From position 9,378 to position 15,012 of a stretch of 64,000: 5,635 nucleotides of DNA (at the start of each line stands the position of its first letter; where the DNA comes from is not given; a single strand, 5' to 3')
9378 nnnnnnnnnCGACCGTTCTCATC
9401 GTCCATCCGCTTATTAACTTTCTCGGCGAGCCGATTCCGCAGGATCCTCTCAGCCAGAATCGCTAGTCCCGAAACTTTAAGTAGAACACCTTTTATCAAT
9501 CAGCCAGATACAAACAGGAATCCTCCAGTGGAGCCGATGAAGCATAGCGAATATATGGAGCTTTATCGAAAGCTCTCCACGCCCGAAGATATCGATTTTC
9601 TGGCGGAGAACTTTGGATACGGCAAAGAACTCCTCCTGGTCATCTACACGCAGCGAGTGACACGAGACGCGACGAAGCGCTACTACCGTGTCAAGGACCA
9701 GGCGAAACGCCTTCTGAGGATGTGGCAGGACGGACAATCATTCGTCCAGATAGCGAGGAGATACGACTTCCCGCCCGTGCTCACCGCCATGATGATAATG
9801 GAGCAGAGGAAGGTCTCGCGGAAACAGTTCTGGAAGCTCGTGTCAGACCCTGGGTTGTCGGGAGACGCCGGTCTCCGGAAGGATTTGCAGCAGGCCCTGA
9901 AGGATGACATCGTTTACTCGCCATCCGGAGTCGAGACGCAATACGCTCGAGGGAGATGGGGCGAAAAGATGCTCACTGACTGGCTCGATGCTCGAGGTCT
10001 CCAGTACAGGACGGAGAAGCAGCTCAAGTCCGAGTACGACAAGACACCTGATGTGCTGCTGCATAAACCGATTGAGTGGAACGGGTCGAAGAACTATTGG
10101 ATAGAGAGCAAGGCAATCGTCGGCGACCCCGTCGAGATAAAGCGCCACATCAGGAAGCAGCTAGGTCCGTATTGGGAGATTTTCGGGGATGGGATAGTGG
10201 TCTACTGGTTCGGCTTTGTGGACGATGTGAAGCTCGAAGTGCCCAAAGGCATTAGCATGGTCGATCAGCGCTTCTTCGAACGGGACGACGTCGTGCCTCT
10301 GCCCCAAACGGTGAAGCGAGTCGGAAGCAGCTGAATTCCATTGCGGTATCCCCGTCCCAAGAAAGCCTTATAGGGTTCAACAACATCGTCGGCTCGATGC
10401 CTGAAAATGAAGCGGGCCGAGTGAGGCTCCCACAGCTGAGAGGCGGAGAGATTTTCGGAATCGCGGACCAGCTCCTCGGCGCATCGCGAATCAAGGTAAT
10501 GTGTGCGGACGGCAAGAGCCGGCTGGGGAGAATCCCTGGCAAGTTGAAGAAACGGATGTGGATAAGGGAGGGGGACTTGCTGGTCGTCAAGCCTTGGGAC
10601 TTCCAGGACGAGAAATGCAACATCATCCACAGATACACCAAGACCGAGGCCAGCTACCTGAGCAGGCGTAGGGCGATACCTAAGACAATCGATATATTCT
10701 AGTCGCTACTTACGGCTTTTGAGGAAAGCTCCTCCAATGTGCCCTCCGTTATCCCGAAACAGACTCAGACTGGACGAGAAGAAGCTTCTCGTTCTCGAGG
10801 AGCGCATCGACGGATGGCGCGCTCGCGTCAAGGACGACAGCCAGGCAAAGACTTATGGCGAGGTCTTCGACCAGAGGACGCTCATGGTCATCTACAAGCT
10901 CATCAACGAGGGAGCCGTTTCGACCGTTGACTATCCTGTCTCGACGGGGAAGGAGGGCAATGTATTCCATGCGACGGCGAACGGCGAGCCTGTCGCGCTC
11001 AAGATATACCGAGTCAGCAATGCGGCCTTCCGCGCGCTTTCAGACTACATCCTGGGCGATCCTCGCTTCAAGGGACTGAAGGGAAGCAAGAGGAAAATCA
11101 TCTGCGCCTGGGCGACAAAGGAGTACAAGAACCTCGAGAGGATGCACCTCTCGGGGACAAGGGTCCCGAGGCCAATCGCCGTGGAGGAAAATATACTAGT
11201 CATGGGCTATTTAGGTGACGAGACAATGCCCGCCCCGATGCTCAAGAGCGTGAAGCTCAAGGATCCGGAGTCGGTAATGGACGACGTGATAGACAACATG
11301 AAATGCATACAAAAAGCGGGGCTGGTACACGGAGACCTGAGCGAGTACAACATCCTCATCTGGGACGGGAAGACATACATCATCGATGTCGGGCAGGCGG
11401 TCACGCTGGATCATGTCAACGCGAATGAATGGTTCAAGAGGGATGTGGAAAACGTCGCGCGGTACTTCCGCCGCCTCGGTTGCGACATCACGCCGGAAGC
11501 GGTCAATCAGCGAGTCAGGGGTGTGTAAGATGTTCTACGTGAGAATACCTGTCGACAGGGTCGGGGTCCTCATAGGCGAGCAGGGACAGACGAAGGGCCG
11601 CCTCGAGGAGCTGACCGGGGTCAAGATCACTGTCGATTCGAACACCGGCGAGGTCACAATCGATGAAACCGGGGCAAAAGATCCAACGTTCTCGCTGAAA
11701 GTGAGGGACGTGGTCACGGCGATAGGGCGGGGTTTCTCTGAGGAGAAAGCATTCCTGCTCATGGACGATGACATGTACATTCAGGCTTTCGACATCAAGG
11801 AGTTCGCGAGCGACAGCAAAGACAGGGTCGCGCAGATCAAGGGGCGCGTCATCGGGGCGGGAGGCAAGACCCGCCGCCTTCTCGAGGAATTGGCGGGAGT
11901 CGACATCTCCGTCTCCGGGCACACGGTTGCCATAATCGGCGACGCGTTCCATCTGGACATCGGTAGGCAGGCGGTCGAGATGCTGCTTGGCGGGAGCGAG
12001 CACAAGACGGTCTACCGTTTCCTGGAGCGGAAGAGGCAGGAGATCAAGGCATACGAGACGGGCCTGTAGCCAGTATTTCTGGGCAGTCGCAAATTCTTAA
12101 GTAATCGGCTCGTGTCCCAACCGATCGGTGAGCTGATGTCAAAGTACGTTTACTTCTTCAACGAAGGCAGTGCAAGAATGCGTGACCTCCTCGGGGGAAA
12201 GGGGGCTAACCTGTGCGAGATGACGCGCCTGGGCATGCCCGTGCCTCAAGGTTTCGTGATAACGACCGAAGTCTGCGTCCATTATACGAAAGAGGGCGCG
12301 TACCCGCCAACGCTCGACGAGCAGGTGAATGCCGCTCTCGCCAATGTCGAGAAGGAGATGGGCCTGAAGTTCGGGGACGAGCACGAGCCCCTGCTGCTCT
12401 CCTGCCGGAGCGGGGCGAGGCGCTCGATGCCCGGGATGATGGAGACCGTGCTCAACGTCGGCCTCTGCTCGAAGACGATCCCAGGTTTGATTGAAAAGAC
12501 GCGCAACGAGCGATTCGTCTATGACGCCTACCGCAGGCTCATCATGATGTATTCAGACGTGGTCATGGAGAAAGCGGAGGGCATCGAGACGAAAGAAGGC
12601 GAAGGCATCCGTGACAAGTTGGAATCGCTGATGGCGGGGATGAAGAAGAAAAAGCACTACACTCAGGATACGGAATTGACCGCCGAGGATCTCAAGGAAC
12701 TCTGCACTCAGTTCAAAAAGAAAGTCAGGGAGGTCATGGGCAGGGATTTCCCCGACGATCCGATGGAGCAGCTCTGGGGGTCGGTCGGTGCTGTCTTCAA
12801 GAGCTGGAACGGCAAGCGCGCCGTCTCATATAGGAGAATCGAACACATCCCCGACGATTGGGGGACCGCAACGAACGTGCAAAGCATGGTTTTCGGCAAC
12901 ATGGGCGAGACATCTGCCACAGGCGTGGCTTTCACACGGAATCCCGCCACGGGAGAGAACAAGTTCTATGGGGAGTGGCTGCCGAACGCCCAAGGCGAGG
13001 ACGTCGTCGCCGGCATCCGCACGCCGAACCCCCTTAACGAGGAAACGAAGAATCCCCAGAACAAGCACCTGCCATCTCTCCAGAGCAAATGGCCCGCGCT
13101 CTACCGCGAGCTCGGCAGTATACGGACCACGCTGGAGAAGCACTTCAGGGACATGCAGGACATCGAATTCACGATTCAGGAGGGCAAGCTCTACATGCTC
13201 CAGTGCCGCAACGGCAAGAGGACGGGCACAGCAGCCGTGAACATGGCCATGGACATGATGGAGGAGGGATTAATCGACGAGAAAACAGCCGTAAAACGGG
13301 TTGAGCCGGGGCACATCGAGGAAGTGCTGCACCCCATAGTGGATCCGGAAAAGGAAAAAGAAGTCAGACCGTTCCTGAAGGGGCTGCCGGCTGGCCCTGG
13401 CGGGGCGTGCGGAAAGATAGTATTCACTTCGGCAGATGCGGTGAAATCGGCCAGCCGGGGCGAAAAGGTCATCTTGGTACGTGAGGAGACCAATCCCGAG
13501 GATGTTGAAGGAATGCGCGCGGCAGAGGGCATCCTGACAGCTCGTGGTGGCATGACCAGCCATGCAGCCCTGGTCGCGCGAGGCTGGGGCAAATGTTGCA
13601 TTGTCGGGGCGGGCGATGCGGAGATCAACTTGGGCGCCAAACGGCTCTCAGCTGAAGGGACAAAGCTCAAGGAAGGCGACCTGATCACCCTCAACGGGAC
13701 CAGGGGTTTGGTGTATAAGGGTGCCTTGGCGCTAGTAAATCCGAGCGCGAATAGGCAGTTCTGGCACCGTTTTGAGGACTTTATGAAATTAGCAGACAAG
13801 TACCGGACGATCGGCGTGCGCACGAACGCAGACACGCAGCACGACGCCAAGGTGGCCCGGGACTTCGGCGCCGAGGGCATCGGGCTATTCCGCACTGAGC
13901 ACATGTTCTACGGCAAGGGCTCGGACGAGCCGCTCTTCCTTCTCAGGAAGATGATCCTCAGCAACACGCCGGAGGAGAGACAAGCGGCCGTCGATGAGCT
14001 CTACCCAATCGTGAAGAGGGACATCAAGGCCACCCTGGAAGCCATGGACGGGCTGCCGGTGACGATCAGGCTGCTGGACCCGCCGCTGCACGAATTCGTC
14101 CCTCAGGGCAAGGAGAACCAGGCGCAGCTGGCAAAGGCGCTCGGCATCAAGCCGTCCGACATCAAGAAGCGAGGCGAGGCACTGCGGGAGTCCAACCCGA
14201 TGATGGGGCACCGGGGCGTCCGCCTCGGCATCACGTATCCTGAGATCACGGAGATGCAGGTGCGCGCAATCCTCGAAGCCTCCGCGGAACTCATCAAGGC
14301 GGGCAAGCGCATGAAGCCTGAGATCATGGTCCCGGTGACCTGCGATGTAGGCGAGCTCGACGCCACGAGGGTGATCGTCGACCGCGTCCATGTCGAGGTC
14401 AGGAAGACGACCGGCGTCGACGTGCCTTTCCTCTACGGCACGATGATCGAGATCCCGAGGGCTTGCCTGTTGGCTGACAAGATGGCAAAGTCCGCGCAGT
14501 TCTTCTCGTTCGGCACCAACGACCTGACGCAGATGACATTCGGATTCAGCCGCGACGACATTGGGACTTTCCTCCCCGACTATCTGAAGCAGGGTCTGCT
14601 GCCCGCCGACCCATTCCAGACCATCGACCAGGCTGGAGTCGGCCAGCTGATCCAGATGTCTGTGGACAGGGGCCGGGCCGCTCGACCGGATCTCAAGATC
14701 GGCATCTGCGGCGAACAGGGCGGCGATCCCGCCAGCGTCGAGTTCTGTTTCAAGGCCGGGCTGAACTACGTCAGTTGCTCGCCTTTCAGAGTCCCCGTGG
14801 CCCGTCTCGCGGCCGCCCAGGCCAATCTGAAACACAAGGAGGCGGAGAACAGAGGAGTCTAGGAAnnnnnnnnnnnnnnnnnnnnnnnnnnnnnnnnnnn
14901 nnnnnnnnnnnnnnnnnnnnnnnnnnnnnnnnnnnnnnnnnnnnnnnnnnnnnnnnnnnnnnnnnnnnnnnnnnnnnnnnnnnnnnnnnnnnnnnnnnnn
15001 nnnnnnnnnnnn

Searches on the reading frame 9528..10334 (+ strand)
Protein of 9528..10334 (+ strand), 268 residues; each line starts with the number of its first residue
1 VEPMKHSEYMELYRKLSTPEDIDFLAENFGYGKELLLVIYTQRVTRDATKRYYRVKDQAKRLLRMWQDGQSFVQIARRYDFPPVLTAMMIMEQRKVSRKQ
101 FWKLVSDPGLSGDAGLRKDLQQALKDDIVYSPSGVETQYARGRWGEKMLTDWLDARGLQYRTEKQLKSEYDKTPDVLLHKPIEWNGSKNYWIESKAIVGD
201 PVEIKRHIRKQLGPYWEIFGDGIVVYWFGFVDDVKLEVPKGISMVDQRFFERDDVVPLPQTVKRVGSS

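Call 69: search_protein_families(library=pfam, proteins=[window:9528-10334:+], max_evalue=0.001)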
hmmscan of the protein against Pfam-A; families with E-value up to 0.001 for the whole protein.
window:9528-10334:+ (268 aa): 1 family
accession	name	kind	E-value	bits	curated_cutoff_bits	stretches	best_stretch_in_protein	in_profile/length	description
PF14811.11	TPD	-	4.6e-39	133.8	27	1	114-247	3-137/138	Protein of unknown function TPD sequence-motif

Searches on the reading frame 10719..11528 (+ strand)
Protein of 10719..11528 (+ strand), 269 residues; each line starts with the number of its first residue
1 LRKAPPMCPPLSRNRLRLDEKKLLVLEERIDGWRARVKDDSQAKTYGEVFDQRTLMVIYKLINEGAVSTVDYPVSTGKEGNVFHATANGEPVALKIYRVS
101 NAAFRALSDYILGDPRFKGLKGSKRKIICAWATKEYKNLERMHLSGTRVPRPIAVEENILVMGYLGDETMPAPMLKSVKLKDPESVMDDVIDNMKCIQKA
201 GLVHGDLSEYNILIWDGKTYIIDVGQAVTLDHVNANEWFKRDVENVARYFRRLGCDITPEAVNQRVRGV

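Call 69: search_protein_families(library=pfam, proteins=[window:10719-11528:+], max_evalue=0.001)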
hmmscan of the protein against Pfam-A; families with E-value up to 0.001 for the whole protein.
window:10719-11528:+ (269 aa): 2 families
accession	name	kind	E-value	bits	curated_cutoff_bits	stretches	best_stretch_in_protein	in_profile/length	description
PF01163.29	RIO1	-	4.4e-58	196.4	22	1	81-256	1-180/187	RIO domain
PF00069.31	Pkinase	-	0.00025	21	31.7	0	157-233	72-151/263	Protein kinase domain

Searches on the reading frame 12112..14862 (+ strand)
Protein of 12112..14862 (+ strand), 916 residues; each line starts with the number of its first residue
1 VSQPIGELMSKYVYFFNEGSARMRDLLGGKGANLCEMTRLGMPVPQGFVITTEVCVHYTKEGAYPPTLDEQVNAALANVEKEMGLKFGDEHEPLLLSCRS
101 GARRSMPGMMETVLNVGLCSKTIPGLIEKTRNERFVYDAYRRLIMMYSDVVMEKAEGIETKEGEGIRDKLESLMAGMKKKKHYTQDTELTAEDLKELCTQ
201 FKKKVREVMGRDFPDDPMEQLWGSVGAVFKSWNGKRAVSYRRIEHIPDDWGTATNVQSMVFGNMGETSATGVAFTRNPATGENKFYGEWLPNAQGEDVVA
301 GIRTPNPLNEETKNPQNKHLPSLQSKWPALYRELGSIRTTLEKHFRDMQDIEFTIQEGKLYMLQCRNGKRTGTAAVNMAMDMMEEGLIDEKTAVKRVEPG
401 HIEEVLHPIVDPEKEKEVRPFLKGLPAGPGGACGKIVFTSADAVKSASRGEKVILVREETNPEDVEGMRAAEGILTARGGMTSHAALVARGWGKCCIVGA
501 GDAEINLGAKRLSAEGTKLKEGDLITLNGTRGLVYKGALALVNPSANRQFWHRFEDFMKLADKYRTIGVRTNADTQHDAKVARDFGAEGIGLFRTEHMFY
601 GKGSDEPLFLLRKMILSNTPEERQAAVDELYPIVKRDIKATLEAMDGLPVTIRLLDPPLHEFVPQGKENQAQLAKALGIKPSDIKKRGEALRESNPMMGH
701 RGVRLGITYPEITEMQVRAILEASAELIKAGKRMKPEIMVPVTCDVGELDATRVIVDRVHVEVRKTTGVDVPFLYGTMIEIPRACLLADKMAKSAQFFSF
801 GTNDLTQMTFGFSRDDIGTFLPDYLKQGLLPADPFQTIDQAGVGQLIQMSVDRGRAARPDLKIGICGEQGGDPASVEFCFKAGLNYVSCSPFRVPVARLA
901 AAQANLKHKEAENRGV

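Call 69: search_protein_families(library=pfam, proteins=[window:12112-14862:+], max_evalue=0.001)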
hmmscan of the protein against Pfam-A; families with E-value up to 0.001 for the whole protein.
window:12112-14862:+ (916 aa): 3 families
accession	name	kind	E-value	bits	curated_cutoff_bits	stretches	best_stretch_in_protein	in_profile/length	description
PF02896.24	PEP-utilizers_C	-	1.1e-78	264.8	22.8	1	551-905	4-292/293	PEP-utilising enzyme, PEP-binding domain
PF01326.24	PPDK_N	-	3.9e-52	178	27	2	68-385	77-326/328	Pyruvate phosphate dikinase, AMP/ATP-binding domain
PF00391.29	PEP-utilizers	-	3.5e-25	87.8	23.1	1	451-532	3-72/72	PEP-utilising enzyme, mobile domain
